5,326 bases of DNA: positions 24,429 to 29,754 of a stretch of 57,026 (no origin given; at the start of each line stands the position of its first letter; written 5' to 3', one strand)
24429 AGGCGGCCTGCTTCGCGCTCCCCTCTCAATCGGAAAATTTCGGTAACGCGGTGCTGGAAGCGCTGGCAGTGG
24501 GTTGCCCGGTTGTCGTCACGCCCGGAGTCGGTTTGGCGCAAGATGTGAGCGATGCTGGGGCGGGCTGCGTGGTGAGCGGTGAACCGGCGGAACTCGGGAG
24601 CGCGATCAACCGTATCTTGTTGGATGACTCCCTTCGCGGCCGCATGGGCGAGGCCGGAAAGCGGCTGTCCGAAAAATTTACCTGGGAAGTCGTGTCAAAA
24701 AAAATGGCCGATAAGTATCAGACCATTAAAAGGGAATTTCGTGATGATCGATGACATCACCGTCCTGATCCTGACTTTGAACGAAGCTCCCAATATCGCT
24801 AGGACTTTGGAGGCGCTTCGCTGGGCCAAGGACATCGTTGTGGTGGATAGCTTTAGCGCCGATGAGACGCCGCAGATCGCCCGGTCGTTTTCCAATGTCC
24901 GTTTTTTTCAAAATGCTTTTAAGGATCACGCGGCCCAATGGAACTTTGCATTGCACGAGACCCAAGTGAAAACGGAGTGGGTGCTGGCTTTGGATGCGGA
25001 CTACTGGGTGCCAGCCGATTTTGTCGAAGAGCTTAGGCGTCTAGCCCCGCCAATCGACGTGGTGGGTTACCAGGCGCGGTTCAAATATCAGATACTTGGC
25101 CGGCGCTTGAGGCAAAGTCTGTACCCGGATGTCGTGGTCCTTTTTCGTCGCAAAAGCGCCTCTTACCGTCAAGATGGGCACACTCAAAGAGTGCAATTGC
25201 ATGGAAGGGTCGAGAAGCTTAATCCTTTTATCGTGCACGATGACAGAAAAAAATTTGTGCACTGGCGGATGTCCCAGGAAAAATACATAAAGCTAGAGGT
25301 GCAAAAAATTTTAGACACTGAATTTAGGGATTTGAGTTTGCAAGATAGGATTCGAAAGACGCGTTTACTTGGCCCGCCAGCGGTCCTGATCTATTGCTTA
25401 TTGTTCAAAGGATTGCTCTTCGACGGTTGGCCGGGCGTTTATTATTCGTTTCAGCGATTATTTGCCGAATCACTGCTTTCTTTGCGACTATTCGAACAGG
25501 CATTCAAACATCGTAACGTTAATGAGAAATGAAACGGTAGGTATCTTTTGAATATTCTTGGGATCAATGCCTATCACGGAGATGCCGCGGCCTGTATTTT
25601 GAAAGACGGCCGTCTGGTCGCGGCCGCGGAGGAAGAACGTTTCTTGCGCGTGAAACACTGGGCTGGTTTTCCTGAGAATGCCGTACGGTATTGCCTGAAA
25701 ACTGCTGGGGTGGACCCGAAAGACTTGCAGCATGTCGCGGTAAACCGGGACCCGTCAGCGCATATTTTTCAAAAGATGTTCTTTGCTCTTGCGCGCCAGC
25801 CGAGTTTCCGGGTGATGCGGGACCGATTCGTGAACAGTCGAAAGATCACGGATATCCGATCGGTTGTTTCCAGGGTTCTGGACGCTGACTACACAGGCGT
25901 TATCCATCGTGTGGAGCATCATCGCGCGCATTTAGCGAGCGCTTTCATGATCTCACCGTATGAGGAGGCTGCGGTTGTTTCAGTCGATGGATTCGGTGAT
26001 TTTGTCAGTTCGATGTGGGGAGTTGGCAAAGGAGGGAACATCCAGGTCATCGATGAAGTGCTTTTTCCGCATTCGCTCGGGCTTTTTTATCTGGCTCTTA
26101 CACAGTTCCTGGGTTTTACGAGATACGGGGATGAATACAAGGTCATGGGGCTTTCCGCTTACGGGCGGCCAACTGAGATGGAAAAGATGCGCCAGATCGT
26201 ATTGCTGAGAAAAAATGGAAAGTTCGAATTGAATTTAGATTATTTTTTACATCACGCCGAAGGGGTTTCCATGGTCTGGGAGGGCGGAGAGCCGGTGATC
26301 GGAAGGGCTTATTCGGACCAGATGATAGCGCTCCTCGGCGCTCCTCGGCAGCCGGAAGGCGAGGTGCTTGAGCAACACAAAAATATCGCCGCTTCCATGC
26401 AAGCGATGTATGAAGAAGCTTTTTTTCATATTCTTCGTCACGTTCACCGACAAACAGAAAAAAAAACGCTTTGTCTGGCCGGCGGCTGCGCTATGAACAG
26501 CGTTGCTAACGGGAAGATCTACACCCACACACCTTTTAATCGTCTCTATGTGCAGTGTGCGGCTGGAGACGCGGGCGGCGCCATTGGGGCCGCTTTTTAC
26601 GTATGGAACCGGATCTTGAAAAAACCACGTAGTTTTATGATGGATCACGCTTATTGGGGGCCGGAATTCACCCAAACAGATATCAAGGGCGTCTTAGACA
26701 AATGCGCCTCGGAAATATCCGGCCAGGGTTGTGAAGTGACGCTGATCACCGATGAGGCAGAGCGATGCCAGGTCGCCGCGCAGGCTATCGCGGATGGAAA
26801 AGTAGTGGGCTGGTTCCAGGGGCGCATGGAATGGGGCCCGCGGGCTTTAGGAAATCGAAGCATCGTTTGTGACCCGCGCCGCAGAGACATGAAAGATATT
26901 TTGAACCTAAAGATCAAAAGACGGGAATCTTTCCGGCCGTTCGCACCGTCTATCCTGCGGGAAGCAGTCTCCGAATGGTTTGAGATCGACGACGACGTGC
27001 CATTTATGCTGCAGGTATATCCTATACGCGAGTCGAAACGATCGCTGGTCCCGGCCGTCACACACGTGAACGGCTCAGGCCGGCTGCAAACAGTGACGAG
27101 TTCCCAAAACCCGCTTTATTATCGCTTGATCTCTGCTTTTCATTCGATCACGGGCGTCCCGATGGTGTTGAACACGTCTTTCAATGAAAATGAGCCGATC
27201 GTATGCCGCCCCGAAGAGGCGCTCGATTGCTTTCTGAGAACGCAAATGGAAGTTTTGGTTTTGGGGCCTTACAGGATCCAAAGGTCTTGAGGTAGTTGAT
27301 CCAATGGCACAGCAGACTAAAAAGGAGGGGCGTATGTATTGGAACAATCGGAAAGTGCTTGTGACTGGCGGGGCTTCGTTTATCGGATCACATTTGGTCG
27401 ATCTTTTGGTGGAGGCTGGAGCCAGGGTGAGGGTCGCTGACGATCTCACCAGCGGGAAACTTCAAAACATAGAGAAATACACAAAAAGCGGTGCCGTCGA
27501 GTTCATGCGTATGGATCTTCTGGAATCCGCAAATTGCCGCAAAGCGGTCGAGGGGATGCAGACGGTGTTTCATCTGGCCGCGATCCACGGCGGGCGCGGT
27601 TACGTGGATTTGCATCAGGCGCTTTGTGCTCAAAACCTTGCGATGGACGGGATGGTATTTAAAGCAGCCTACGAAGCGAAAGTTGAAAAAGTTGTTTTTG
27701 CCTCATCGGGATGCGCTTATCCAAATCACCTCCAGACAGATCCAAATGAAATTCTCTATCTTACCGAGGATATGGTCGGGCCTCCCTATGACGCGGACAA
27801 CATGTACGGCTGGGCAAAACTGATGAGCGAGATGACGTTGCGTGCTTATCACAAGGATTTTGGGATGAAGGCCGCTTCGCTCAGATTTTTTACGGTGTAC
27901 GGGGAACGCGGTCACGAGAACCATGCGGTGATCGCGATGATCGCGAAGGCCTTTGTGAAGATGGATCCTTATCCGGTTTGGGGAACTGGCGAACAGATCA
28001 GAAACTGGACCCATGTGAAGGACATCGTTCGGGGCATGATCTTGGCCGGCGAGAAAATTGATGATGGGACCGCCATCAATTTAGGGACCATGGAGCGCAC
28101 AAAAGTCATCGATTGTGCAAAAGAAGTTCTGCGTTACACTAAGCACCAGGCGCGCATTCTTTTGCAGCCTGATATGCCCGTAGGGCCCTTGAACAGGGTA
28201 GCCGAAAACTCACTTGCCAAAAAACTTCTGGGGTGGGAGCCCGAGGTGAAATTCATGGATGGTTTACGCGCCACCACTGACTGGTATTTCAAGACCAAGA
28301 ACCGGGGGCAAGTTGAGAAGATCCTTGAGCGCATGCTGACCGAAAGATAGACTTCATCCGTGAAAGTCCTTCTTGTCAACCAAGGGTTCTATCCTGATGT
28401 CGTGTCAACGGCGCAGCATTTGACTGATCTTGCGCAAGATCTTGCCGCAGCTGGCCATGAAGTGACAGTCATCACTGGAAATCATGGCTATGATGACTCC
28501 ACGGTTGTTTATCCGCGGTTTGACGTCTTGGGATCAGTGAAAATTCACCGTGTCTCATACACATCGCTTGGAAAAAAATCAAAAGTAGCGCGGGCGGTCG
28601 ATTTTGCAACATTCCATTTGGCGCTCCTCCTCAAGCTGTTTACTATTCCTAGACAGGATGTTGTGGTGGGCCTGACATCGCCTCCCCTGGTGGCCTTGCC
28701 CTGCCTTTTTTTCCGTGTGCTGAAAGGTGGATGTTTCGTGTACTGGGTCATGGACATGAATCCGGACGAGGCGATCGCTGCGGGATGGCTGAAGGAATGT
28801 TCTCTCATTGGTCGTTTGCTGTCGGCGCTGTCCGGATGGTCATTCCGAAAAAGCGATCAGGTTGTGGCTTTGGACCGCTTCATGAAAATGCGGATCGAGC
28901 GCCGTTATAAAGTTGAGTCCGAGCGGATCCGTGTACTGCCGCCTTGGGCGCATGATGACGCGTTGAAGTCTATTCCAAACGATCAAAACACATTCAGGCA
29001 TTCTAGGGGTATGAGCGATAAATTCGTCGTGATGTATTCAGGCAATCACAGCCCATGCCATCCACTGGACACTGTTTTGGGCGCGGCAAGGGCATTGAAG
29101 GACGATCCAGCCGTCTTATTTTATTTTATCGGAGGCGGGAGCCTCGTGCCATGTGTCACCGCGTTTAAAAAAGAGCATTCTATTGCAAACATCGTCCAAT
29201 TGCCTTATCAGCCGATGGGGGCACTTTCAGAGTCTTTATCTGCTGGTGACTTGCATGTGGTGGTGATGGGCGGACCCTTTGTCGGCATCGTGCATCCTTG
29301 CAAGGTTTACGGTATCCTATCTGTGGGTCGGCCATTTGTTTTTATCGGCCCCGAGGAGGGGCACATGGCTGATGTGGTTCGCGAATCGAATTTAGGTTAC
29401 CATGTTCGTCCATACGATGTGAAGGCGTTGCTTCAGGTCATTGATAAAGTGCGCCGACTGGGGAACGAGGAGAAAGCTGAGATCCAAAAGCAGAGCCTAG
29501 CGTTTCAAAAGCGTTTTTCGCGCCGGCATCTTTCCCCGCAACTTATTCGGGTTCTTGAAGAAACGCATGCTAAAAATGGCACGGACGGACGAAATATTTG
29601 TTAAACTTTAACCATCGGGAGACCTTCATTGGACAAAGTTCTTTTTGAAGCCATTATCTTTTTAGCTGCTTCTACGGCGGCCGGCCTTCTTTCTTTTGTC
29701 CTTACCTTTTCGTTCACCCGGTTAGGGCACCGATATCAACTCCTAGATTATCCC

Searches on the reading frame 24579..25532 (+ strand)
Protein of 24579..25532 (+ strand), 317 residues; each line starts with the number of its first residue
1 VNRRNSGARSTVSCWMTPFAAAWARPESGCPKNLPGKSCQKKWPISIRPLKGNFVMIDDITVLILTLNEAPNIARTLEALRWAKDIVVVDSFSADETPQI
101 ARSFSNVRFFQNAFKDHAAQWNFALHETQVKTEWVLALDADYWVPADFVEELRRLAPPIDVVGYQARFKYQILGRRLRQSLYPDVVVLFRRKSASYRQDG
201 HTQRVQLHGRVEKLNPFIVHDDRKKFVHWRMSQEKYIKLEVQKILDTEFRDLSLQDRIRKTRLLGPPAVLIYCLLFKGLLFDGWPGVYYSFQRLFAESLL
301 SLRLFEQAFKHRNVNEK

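Call 95: search_protein_families(library=pfam, proteins=[window:24579-25532:+], max_evalue=0.00001)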
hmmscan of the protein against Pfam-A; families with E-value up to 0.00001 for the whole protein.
window:24579-25532:+ (317 aa): 1 family
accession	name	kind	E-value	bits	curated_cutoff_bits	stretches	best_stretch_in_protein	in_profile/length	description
PF00535.33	Glycos_transf_2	-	7.2e-16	59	23.3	1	61-173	1-122/168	Glycosyl transferase family 2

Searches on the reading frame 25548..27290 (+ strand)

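Call 95: search_protein_families(library=pfam, proteins=[window:25548-27290:+], max_evalue=0.00001)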
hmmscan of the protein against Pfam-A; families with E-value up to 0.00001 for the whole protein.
window:25548-27290:+ (580 aa): 2 families
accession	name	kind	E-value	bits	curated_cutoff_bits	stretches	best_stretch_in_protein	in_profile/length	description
PF16861.10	Carbam_trans_C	-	2.3e-71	239.3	27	1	411-579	1-170/170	Carbamoyltransferase C-terminus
PF02543.21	Carbam_trans_N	-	3.3e-57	194.9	24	1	3-349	2-345/346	Carbamoyltransferase N-terminus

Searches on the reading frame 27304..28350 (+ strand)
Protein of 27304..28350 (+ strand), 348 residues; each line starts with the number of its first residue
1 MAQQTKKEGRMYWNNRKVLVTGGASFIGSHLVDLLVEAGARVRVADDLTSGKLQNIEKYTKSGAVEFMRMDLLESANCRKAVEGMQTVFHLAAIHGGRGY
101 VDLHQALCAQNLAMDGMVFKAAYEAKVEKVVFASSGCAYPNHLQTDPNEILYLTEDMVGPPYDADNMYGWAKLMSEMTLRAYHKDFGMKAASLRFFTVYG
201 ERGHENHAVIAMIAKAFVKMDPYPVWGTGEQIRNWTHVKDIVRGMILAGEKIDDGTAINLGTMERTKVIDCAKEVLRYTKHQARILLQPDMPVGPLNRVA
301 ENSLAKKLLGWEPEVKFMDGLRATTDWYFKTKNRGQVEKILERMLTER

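Call 95: search_protein_families(library=pfam, proteins=[window:27304-28350:+], max_evalue=0.00001)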
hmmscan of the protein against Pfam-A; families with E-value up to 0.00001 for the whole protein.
window:27304-28350:+ (348 aa): 9 families
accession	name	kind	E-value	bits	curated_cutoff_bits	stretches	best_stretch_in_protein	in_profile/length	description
PF01370.27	Epimerase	-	1.9e-49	168.7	20.9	1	18-261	1-240/240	NAD dependent epimerase/dehydratase family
PF16363.11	GDP_Man_Dehyd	-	1.5e-35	123.7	27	1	19-323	1-331/332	GDP-mannose 4,6 dehydratase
PF01073.25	3Beta_HSD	-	6e-20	71.9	22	1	19-255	1-235/280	3-beta hydroxysteroid dehydrogenase/isomerase family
PF02719.21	Polysacc_synt_2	-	1.8e-10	40.9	20.2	0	18-135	1-128/293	Polysaccharide biosynthesis protein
PF05368.20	NmrA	-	3.9e-07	30.4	27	1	15-138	2-110/298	NmrA-like family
PF04321.23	RmlD_sub_bind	-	5e-07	29.5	27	1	17-282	2-234/287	RmlD substrate binding domain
PF13460.12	NAD_binding_10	-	5.4e-07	30.1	27.2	1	22-144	1-110/184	NAD(P)H-binding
PF07993.18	NAD_binding_4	-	3e-06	27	20.1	0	73-202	77-211/258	Male sterility protein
PF00106.31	adh_short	-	4.2e-06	26.8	26.6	1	17-86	2-72/195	short chain dehydrogenase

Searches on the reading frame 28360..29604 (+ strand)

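Call 95: search_protein_families(library=pfam, proteins=[window:28360-29604:+], max_evalue=0.00001)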
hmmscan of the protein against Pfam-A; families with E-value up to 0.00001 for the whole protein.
window:28360-29604:+ (414 aa): 2 families
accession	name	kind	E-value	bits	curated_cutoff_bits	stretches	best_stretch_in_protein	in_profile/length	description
PF13439.12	Glyco_transf_4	-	8.6e-13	49.1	28.5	1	18-195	5-164/170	Glycosyltransferase Family 4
PF13579.12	Glyco_trans_4_4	-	3.3e-11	44.2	29.7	1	18-196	4-158/158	Glycosyl transferase 4-like domain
